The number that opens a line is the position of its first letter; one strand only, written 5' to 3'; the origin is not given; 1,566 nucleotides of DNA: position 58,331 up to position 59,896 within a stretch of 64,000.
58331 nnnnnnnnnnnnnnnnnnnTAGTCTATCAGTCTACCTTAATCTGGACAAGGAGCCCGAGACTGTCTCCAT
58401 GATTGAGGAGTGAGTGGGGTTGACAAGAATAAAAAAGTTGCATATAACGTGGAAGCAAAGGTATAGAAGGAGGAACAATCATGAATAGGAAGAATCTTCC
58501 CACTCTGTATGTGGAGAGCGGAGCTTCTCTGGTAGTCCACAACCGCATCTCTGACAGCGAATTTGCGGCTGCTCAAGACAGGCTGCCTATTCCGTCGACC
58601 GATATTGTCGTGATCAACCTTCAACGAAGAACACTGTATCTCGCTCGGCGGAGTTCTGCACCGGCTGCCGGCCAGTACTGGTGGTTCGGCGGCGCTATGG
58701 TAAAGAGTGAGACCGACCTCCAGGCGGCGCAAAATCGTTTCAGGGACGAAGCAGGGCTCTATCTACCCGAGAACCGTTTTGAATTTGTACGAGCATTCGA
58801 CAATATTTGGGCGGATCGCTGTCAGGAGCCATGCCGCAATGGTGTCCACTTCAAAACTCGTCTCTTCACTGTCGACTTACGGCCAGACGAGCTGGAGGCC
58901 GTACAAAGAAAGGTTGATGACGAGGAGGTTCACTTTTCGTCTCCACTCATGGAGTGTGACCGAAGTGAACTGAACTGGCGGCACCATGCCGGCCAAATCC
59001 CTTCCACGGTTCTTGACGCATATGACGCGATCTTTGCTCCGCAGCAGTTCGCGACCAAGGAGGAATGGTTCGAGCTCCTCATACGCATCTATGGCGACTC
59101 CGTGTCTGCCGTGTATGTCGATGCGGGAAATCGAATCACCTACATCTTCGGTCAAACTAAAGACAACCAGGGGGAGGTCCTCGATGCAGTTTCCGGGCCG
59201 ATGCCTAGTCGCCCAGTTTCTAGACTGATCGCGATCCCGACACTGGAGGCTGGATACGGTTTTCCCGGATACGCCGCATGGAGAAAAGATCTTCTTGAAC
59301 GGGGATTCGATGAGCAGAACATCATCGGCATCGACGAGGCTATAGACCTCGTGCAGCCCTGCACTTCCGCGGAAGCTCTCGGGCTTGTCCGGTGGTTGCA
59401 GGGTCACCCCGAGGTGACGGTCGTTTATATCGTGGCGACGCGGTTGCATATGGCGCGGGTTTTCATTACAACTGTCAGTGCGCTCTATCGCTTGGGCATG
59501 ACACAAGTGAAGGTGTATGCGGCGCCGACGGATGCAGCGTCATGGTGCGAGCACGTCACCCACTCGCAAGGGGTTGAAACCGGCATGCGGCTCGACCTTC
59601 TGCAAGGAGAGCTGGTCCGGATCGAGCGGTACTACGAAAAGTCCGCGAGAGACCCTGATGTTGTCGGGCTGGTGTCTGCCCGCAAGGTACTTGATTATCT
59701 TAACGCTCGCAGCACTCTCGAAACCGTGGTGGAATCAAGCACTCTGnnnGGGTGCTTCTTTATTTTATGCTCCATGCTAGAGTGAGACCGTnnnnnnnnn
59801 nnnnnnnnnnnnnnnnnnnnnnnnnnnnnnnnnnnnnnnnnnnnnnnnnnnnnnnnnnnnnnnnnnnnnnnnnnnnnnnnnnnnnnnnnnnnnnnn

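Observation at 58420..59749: Nudix-DUF218 fusion protein driven by a near-consensus promoter inside the glycan island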

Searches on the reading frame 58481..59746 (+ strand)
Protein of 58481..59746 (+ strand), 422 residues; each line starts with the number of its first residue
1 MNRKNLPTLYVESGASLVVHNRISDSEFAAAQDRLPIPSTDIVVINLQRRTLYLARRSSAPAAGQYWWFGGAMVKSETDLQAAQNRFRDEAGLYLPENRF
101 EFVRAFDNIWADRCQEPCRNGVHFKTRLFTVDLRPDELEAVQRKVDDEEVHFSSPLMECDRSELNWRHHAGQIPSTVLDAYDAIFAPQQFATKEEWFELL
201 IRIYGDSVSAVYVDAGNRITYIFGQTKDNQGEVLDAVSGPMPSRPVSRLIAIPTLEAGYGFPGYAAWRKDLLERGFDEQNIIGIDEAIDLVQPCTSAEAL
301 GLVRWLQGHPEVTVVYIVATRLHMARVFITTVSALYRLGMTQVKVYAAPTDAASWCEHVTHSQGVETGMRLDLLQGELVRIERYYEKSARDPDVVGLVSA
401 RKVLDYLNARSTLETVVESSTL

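Call 3: search_protein_families(library=pfam, proteins=[window:58481-59746:+], max_evalue=10)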
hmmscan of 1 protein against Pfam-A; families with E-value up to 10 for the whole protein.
window:58481-59746:+ (422 aa): 1 family
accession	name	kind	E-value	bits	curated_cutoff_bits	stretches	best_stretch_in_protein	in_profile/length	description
PF00293.34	NUDIX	-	0.00023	21.6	21.1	1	38-149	4-106/134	NUDIX domain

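Call 4: search_protein_families(library=ncbifam, proteins=[window:58481-59746:+], max_evalue=10)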
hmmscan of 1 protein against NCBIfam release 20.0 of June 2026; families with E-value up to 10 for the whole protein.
window:58481-59746:+ (422 aa): 4 families
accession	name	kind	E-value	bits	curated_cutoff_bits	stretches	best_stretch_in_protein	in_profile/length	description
NF011963.0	PRK15434.1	subfamily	1.1e-05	25.2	146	1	25-149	5-127/159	GDP-mannose mannosyl hydrolase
NF003787.0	PRK05379.1-4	equivalog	0.0047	15.9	449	1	31-98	202-267/346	bifunctional nicotinamide-nucleotide adenylyltransferase/Nudix hydroxylase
NF003791.0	PRK05379.2-3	equivalog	0.07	12.3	409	1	39-150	204-310/340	bifunctional nicotinamide-nucleotide adenylyltransferase/Nudix hydroxylase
NF003786.0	PRK05379.1-2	equivalog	0.15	11.2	397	1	41-168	222-344/354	bifunctional nicotinamide-nucleotide adenylyltransferase/Nudix hydroxylase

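Call 5: search_solved_structures(query=window:58481-59746:+, max_evalue=10, show_alignments=3)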
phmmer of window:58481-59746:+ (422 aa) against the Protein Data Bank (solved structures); distinct sequences matched with E-value up to 10: 6.
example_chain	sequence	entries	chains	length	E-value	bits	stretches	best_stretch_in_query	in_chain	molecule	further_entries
2gt4_A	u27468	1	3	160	3.7e-06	29.4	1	26-167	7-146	GDP-mannose mannosyl hydrolase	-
1rya_A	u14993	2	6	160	8e-06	28.3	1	26-166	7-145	GDP-mannose mannosyl hydrolase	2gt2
2i8t_A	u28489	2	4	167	2.2e-05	26.8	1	26-139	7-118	GDP-mannose mannosyl hydrolase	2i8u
7b64_A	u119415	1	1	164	1.4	11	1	33-102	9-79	Nucleotide triphosphate diphosphatase NUDT15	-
6glf_A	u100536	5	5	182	1.6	10.8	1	43-95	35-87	7,8-dihydro-8-oxoguanine triphosphatase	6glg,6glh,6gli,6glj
5mzf_A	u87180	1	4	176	1.7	10.8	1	43-95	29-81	MTH1 protein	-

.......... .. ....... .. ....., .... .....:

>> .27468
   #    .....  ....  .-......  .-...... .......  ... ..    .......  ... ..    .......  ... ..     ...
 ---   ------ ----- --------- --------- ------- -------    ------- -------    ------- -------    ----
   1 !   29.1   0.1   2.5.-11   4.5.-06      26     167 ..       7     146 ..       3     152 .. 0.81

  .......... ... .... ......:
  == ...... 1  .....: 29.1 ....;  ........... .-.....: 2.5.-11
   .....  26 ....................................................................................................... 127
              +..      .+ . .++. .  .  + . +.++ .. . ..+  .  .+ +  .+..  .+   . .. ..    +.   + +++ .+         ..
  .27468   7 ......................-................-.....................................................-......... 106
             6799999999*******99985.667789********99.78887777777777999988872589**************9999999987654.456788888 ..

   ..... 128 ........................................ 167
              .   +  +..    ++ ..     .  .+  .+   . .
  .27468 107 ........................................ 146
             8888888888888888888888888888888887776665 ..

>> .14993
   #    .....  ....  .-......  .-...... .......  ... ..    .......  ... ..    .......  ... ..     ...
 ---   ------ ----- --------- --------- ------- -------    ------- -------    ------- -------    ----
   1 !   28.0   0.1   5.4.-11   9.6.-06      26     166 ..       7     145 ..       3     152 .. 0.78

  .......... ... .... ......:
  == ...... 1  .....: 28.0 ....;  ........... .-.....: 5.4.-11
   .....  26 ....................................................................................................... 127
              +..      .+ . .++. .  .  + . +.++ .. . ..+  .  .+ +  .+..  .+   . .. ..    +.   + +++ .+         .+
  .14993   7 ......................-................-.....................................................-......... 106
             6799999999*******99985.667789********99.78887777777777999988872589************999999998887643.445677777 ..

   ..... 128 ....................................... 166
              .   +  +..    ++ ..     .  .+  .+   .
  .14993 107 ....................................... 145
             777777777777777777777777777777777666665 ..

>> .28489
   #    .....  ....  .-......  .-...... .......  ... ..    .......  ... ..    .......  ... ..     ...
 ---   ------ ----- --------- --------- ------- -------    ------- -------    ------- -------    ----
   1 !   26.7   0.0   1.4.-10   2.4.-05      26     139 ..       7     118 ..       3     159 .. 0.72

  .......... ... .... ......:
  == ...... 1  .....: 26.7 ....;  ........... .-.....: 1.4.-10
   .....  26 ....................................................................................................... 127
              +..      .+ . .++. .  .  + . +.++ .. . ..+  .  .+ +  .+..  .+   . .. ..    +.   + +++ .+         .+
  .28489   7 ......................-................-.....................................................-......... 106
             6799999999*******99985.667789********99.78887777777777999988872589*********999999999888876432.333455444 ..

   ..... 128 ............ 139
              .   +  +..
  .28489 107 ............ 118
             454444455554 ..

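Call 7: find_homologous_proteins(query=window:58481-59746:+)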
Query window:58481-59746:+ (422 aa): 1 proteins with E <= 0.001 among 8000 candidates.
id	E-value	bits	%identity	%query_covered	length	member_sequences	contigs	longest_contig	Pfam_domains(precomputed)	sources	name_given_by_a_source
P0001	4.9e-234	795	100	83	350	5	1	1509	-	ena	-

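Call 13: find_encoding_contigs(protein=P0001, flank=10000)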
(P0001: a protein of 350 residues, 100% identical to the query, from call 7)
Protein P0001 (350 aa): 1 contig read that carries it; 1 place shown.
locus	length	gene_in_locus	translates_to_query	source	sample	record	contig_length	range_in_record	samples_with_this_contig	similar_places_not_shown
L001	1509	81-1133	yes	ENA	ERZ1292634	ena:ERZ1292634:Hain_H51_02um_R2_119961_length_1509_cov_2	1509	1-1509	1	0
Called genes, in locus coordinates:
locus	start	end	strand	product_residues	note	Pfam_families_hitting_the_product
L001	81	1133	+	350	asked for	-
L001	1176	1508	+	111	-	?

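Call 14: search_dna_similar(query=window:58481-59746:+, collection=plasmids, mode=protein, max_evalue=0.001)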
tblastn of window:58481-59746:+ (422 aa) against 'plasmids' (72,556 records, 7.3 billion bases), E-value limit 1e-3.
No match.

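Call 24: list_cluster_members(proteins=[window:58481-59746:+, window:853-3075:+, window:59792-60952:+, window:4623-6083:+])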
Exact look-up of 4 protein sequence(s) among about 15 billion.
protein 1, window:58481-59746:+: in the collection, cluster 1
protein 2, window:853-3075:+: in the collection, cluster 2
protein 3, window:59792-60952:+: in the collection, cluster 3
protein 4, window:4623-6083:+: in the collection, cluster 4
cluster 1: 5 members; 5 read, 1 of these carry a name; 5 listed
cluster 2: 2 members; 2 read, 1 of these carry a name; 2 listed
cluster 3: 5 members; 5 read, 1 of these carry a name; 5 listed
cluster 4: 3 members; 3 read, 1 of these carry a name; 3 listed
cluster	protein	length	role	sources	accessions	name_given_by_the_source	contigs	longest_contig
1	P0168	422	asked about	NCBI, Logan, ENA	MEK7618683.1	MAG: hypothetical protein AAB416_00395 [Patescibacteria group bacterium]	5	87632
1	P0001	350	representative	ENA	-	-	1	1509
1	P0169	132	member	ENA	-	-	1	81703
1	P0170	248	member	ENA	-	-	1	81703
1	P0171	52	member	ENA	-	-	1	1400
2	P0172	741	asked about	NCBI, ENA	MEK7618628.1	MAG: type I DNA topoisomerase [Patescibacteria group bacterium]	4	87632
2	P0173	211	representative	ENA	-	-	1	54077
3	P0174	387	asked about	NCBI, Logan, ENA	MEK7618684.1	MAG: glycosyltransferase family 4 protein [Patescibacteria group bacterium]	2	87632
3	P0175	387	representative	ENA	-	-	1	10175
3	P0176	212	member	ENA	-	-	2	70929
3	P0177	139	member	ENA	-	-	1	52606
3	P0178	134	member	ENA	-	-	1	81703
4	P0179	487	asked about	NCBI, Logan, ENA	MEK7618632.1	MAG: RelA/SpoT family protein [Patescibacteria group bacterium]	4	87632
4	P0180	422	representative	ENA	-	-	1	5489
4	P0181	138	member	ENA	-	-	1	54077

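Call 45: predict_structure(alignment_id=A2)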
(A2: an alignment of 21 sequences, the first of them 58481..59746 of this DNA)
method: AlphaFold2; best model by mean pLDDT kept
length: 422 residues; sequences in the alignment: 21
mean_pLDDT: 65.1   pTM: 0.59
mean pLDDT of the five models: 65.1, 64.6, 64.4, 62.8, 62.7
residues with pLDDT >= 90: 137; 70-90: 58; 50-70: 57; < 50: 170
segments of 3 or more residues with pLDDT < 50: 1-73, 90-172, 186-188, 242-245, 418-422
pLDDT, mean of each block of 10 residues (from residue 1): 34 34 42 38 35 34 40 54 56 43 32 34 32 45 42 27 35 57 53 86 78 73 91 82 58 92 95 93 81 87 96 93 95 96 93 86 87 91 87 84 94 55 42
secondary structure, 60 per line:
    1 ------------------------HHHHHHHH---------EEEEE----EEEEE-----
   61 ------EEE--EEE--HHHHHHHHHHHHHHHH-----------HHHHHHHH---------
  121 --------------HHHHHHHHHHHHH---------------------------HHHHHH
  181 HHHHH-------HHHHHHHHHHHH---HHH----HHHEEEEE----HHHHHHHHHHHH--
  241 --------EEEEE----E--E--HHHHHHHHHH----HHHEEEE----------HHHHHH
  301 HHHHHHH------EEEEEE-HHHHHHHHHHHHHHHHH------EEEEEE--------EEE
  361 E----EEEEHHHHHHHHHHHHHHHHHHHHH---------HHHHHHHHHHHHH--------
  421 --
elements in order: H25-32 E42-46 E51-55 E67-69 E72-74 H77-92 H104-111 H135-147 H175-185 H193-204 E218-222 H227-238 E249-253 H264-273 E281-284 H295-307 E314-319 H321-337 E344-349 E358-361 E366-369 H370-390 H400-412

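Call 47: fold_search(model_id=the predicted structure, library=pdb)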
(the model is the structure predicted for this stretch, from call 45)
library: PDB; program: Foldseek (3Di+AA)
matches with E <= 10: 1091; with E <= 0.001: 5
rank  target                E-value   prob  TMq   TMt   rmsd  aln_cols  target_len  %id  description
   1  8rl2_CB               4.3e-05  0.80  0.17  0.16  29.1       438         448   12  Human pre-60S - State 5 (released 2025-01-15)
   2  9qiw_CB               8.5e-05  0.93  0.22  0.21  30.1       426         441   14  Human pre-60S - State 3 (released 2025-04-30)
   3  8ir1_w                2.1e-04  0.66  0.17  0.17  27.6       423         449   10  human nuclear pre-60S ribosomal particle - State A (released 2023-08-09)
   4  8fl2_NC               4.3e-04  0.69  0.19  0.17  27.8       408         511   12  Human nuclear pre-60S ribosomal subunit (State I1) (released 2023-07-12)
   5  8pv6_Cd               5.5e-04  0.87  0.24  0.22  27.8       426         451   13  Chaetomium thermophilum pre-60S State 3 - post-5S rotation with Rix1 complex with Foot - composite structure (released 2023-11-15)
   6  8fl0_NC               1.4e-03  0.44  0.20  0.19  30.0       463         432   11  Human nucleolar pre-60S ribosomal subunit (State H) (released 2023-07-12)
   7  8pv1_Cd               2.8e-03  0.38  0.17  0.16  30.6       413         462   12  Chaetomium thermophilum pre-60S State 6 - pre-5S rotation - L1 intermediate - composite structure (released 2023-11-15)
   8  4f6l_B                4.3e-03  0.80  0.17  0.18   7.9       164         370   16  Crystal structure of Aureusimine biosynthetic cluster reductase domain (released 2012-12-12)
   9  3ca8_A                7.5e-03  0.97  0.29  0.43  14.8       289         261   14  Crystal structure of Escherichia coli YdcF, an S-adenosyl-L-methionine utilizing enzyme (released 2008-05-06)
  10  6cdw                  1.1e-02  0.77  0.20  0.38  13.4       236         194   13  Structure of the HAD domain of effector protein Lem4 (lpg1101) from Legionella pneumophila (inactive mutant) (released 2018-07-18)
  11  8aih                  1.1e-02  0.75  0.21  0.40  16.7       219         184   12  Crystal Structure of Enterococcus faecium Nicotinate Nucleotide Adenylyltransferase at 1.9 Angstroms Resolution (released 2023-08-16)
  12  4ybr_B                1.1e-02  0.63  0.19  0.33  17.7       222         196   12  Structure of Mycobacterium tuberculosis NadD in complex with NADP, P21212 (released 2016-02-03)
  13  9njr_E                1.5e-02  0.51  0.18  0.23  18.0       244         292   10  The Cryo-EM structure of the yeast Dmc1-ssDNA nucleoprotein filament ADP bound state (released 2025-03-19)
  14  4f6l_A                1.5e-02  0.72  0.20  0.22   7.8       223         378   12  Crystal structure of Aureusimine biosynthetic cluster reductase domain (released 2012-12-12)
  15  6cgk                  1.7e-02  0.77  0.21  0.39  13.1       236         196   13  Structure of the HAD domain of effector protein Lem4 (lpg1101) from Legionella pneumophila (inactive mutant)with phospha (released 2018-07-18)
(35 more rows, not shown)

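Call 82: find_related_loci(query=window:58481-59746:+, collection=metagenome_contigs, flank=5000)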
Query window:58481-59746:+ (422 aa) in metagenome_contigs; peptide patterns used: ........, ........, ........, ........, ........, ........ (x = any residue, [..] = any of these).
77 stretches matched a pattern, but none encodes a relative of the query by tblastn (E <= 1e-3).
